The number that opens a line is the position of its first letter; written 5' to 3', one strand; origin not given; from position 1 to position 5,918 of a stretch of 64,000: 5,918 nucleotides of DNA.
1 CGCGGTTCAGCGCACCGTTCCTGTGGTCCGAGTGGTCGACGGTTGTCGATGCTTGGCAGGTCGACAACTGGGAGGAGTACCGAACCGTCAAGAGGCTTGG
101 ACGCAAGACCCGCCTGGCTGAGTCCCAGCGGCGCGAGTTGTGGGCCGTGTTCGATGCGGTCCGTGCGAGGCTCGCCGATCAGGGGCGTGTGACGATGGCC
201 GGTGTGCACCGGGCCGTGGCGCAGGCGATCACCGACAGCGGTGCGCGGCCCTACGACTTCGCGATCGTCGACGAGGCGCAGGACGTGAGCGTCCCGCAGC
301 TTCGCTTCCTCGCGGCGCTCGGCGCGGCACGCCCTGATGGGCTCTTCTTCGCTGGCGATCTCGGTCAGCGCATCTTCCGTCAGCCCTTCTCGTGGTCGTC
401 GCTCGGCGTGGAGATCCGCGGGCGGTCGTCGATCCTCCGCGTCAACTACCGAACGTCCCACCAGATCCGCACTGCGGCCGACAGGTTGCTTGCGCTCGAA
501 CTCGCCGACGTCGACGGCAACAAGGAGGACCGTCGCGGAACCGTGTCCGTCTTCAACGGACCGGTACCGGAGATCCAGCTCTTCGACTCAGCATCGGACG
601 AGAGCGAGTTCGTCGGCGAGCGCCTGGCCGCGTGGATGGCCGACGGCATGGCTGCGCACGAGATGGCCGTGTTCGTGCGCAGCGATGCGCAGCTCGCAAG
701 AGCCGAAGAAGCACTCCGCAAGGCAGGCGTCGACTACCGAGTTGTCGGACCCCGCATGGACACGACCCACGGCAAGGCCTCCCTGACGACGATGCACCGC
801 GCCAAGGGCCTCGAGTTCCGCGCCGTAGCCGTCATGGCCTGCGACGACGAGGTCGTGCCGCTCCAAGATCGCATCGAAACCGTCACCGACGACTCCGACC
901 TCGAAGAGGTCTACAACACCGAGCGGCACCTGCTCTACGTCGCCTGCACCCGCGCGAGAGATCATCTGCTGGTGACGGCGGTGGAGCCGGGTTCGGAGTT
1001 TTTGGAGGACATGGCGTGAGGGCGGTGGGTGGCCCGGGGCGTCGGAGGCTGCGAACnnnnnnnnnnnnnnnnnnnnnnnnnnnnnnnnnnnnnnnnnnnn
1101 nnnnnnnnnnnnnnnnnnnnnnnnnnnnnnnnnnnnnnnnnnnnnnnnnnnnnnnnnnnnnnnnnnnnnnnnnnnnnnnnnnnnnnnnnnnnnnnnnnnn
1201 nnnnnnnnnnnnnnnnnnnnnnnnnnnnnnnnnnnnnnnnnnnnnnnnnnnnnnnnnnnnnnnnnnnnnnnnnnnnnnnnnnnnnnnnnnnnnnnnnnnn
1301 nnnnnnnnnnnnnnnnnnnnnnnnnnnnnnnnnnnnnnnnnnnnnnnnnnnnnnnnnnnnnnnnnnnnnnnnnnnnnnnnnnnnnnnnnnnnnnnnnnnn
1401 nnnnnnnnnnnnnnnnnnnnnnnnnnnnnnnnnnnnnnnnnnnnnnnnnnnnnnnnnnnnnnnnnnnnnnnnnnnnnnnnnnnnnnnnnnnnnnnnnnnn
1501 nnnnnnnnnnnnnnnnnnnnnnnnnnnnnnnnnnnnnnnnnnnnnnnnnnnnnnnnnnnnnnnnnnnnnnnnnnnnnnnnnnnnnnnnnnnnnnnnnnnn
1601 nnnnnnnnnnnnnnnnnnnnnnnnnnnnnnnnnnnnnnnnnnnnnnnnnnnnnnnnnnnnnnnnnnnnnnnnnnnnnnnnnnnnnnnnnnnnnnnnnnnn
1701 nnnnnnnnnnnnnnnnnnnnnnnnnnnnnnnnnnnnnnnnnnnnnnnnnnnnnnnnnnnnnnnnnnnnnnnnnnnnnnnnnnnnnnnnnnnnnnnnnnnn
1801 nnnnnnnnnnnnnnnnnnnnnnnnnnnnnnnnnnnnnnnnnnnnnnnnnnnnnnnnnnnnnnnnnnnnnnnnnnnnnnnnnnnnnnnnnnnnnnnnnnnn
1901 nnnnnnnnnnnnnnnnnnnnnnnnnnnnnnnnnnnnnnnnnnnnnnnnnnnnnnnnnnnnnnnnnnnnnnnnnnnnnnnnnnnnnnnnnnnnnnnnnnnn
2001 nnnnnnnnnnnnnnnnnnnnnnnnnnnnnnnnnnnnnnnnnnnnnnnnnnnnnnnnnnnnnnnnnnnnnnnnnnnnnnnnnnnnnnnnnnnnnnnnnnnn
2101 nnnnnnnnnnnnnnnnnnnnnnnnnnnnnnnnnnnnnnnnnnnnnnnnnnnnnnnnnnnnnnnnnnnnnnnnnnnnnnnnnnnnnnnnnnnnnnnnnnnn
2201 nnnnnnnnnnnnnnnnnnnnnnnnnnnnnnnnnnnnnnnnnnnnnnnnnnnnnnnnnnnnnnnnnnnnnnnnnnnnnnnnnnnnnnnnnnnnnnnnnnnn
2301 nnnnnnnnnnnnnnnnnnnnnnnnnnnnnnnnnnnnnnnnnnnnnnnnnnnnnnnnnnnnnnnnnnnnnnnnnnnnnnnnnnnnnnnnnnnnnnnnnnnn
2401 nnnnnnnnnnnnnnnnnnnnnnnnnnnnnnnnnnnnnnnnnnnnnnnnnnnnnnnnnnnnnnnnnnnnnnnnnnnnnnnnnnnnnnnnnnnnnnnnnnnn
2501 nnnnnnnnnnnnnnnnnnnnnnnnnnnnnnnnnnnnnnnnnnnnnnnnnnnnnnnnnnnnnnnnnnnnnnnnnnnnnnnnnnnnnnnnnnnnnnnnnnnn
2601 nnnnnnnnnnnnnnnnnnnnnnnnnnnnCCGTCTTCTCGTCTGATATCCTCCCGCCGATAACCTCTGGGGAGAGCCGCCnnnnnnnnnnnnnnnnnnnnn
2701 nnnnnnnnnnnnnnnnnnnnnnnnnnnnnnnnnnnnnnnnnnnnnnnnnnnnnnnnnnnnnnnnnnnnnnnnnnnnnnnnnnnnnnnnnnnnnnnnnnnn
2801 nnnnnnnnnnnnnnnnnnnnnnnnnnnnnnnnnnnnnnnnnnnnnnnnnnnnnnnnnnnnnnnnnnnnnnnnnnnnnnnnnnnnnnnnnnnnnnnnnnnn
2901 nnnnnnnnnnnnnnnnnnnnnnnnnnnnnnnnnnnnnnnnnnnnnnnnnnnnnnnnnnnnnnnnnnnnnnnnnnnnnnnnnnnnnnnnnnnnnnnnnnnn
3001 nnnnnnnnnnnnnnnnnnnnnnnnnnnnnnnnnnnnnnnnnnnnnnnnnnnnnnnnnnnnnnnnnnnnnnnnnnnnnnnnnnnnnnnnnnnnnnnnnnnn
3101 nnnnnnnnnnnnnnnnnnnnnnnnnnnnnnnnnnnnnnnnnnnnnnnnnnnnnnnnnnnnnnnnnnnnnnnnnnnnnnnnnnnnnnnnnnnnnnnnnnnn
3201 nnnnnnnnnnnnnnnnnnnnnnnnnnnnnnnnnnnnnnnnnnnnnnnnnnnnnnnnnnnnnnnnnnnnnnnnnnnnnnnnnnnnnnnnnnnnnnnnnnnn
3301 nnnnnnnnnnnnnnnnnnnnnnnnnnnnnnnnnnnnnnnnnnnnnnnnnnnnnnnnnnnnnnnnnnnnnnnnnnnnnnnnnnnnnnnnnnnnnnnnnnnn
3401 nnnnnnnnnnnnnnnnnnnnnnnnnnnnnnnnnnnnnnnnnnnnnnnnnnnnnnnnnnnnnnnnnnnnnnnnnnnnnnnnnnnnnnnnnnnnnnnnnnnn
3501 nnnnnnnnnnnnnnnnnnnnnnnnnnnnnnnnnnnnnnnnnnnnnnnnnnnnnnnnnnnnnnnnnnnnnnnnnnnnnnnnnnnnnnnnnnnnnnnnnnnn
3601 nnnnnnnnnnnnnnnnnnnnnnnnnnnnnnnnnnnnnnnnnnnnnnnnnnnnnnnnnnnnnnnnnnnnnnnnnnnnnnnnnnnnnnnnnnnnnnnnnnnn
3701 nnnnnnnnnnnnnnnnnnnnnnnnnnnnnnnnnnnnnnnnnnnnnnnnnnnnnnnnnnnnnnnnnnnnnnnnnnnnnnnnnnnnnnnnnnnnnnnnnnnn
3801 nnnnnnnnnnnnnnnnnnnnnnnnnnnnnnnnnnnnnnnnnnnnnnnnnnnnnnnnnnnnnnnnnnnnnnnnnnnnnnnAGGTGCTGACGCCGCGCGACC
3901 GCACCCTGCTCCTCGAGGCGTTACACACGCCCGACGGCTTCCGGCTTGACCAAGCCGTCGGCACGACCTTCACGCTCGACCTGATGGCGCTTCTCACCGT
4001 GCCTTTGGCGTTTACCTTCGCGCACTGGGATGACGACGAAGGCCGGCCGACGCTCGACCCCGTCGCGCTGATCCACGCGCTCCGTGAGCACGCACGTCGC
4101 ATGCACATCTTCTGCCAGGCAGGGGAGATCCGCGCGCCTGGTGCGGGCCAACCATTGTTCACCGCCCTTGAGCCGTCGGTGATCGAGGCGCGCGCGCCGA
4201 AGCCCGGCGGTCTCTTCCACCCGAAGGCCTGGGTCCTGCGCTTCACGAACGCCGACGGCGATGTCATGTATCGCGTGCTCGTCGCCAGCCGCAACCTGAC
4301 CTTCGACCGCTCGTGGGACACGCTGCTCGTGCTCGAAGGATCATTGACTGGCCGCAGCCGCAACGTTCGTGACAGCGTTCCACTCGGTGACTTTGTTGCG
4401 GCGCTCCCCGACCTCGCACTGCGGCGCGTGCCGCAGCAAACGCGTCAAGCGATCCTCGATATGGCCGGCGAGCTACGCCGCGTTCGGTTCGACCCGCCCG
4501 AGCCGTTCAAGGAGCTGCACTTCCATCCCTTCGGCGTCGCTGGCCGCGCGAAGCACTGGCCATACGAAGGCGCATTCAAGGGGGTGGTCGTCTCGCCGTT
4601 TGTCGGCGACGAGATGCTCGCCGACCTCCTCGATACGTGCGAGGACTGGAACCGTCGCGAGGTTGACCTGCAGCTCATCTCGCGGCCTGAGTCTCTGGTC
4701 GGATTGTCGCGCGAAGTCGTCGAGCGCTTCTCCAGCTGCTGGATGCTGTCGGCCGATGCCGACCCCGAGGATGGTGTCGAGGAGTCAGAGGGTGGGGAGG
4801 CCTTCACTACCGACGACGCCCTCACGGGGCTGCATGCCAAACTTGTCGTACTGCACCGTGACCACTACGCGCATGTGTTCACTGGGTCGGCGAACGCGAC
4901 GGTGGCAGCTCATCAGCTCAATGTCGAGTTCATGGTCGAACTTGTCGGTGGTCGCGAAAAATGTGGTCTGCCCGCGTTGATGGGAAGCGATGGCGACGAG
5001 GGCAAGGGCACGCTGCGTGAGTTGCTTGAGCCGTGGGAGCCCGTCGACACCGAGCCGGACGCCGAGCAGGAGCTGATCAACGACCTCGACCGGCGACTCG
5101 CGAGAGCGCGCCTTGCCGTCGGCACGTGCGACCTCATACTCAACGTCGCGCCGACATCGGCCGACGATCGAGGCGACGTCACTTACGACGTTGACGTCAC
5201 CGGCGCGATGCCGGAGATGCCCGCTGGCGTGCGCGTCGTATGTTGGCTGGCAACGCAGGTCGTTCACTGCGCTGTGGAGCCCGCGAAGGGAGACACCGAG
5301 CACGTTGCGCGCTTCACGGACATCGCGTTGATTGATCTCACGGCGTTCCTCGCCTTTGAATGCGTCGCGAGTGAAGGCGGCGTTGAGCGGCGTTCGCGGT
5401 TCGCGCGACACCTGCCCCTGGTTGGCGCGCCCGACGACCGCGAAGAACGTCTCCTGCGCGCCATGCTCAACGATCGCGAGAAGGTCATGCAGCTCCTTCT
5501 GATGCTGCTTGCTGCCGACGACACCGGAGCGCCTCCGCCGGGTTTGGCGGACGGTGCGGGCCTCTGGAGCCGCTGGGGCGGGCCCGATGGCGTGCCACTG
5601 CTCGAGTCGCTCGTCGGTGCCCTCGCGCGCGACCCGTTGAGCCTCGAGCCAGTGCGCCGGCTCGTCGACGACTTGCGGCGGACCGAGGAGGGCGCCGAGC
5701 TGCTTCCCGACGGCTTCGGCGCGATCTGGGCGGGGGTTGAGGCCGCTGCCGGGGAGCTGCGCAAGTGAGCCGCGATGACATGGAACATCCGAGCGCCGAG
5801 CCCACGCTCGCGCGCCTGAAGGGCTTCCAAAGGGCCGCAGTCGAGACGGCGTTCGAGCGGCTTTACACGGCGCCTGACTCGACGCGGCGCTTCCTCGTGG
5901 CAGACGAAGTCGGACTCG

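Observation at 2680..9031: Translationally coupled triad of unknown protein, PLD-like nuclease and SNF2 helicase: candidate uncharacterised defence-like system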

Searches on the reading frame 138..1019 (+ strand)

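Call 4: search_protein_families(library=pfam, proteins=[window:138-1019:+], max_evalue=0.01)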
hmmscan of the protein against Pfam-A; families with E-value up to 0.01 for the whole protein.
window:138-1019:+ (293 aa): 4 families
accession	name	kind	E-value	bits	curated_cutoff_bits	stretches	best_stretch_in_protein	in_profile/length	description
PF13361.12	UvrD_C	-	7.2e-22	78.7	25.6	2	212-282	285-348/350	UvrD-like helicase C-terminal domain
PF13538.12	UvrD_C_2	-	8.6e-10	38.8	27.4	1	253-279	23-51/52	UvrD-like helicase C-terminal domain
PF00580.27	UvrD-helicase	-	0.00021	21.5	23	1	29-81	203-254/271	UvrD/REP helicase N-terminal domain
PF01443.25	Viral_helicase1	-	0.00039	20.7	21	0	244-279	207-226/228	Viral superfamily 1 RNA helicase core domain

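Call 5: search_protein_families(library=padloc, proteins=[window:138-1019:+], max_evalue=0.01)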
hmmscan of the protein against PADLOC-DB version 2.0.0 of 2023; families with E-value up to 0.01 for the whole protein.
window:138-1019:+ (293 aa): 41 families (the best 25 are shown)
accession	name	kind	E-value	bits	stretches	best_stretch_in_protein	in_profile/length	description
PDLC01087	C3a187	-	2.7e-21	74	1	36-289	317-550/559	NERD+UvrD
PDLC00117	GajB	-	1.2e-18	64.9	2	209-280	510-573/604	UrvD helicase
PDLC03802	RTasHel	-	7.5e-18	62.7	2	37-204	191-343/675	DRT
PDLC00114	GajB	-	2.9e-16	57.2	2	35-203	212-381/635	UrvD helicase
PDLC00132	GajB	-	2.8e-15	54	2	31-201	207-379/625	UrvD helicase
PDLC00103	GajB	-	5.2e-13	46.8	2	36-202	209-377/612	UrvD helicase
PDLC00130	GajB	-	4.5e-12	43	2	215-281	510-568/589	UrvD helicase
PDLC00129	GajB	-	8.2e-12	42.5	2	28-131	216-320/594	UrvD helicase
PDLC00104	GajB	-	8.8e-12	42.5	2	185-279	477-561/574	UrvD helicase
PDLC00123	GajB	-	2.7e-11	40.8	1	174-279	402-505/540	UrvD helicase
PDLC00127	GajB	-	3.8e-11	40.2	1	214-279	506-564/594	UrvD helicase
PDLC00108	GajB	-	4e-11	40.5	1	156-277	297-410/445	UrvD helicase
PDLC00135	GajB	-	2.2e-10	38.1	1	198-291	497-589/603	UrvD helicase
PDLC00143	GajB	-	3.9e-10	36.9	2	36-170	198-332/632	UrvD helicase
PDLC00121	GajB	-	1e-09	35.5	2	39-202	203-362/565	UrvD helicase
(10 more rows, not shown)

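Call 20: search_protein_families(library=ncbifam, proteins=[window:138-1019:+], max_evalue=0.001)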
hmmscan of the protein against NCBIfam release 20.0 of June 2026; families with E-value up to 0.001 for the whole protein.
window:138-1019:+ (293 aa): 12 families
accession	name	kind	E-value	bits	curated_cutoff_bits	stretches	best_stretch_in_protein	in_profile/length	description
TIGR01073.1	pcrA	equivalog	1.4e-21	76.6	911.2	2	208-282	542-610/725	DNA helicase PcrA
NF008743.0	PRK11773.1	equivalog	2.5e-19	69.1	965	2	41-204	216-378/720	DNA helicase II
TIGR01075.1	uvrD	equivalog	6.4e-18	64.4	1144.45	2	42-204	212-373/715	DNA helicase II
NF008276.0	PRK11054.1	equivalog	1.8e-11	43.3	543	2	1-82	392-475/684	DNA helicase IV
TIGR01074.1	rep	equivalog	2.1e-11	42.8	951.45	1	211-282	549-612/668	DNA helicase Rep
NF041464.1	HelD_BACSU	equivalog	3.9e-10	38.3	419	1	43-292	551-774/779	RNA polymerase recycling motor HelD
TIGR00609.1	recB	equivalog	2.8e-09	35.6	696.05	0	37-120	370-457/1175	exodeoxyribonuclease V subunit beta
NF008172.0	PRK10919.1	equivalog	4.5e-06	25.2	1168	1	213-281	551-611/673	DNA helicase Rep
NF010485.0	PRK13909.1-2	equivalog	9.6e-06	24.1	650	0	43-195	336-493/909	RecB-like helicase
NF041254.1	motor_HelR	exception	4.7e-05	21.9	750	1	27-146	507-627/706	RNA polymerase recycling motor ATPase HelR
TIGR02784.1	addA_alphas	equivalog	0.00015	20.2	860.75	0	257-283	845-871/1138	double-strand break repair helicase AddA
TIGR02785.1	addA_Gpos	equivalog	0.00078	17.4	707.65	0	42-81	392-433/1234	helicase-exonuclease AddAB subunit AddA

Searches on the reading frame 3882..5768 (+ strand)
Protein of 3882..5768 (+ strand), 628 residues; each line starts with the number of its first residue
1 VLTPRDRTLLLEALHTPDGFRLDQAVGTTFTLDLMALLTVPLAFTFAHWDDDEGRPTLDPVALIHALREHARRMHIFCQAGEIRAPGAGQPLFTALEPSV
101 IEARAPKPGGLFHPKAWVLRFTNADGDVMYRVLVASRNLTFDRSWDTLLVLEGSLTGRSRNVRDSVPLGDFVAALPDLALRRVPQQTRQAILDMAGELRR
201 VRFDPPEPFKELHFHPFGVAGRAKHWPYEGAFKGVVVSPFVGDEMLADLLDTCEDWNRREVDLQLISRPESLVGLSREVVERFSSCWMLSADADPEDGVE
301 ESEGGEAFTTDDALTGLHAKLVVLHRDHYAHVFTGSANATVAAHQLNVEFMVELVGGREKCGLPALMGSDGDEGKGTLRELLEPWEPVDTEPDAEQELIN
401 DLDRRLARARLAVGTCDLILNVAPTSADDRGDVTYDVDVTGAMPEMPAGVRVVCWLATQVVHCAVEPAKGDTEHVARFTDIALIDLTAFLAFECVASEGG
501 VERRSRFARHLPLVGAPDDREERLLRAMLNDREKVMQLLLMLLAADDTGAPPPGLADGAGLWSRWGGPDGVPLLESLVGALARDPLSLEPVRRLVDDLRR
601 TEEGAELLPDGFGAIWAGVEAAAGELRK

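Call 4: search_protein_families(library=pfam, proteins=[window:3882-5768:+], max_evalue=0.01)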
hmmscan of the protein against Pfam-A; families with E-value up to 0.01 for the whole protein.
window:3882-5768:+ (628 aa): 1 family
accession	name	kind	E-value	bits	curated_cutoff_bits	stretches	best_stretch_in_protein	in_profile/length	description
PF13091.12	PLDc_2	-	0.0013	19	27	1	313-354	77-115/132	PLD-like domain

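Call 5: search_protein_families(library=padloc, proteins=[window:3882-5768:+], max_evalue=0.01)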
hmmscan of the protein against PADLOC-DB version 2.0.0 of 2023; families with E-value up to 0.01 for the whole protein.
window:3882-5768:+ (628 aa): 3 families
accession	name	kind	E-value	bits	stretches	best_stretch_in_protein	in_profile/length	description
PDLC03829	ZacB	-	1.5e-163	543.8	1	1-626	1-584/586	-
PDLC03922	MkoB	-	0.00033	18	1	235-347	328-426/610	-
PDLC02587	DrmC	-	0.0011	16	1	315-353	203-238/267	DrmC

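Call 20: search_protein_families(library=ncbifam, proteins=[window:3882-5768:+], max_evalue=0.001)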
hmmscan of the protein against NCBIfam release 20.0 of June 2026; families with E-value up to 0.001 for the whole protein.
window:3882-5768:+ (628 aa): 1 family
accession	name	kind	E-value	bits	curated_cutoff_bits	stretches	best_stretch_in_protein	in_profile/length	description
NF038319.1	DISARM_DrmC_I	equivalog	0.00029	20.4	133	1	316-352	183-216/236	DISARM system phospholipase D-like protein DrmC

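Call 35: search_solved_structures(query=window:3882-5765:+, max_evalue=1)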
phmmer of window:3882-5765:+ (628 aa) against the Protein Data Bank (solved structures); distinct sequences matched with E-value up to 1: 1.
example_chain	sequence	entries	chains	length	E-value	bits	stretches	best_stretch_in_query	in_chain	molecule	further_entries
6uhi_A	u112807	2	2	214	0.019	16.6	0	245-289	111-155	Ryanodine receptor 1 chimera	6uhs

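Call 41: list_cluster_members(proteins=[P0001, window:3882-5765:+, window:5765-9028:+, window:1057-2625:+])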
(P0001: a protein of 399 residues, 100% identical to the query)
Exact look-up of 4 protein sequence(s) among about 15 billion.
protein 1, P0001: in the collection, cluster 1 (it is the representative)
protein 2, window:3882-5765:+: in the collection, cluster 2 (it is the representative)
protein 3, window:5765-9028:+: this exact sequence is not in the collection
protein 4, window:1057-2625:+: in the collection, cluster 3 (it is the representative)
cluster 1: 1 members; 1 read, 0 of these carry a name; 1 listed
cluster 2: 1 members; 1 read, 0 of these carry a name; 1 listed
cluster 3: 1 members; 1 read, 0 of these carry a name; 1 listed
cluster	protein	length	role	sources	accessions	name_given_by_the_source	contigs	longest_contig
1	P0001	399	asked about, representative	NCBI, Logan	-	-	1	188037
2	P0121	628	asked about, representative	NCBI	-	-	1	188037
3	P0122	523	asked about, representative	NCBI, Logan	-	-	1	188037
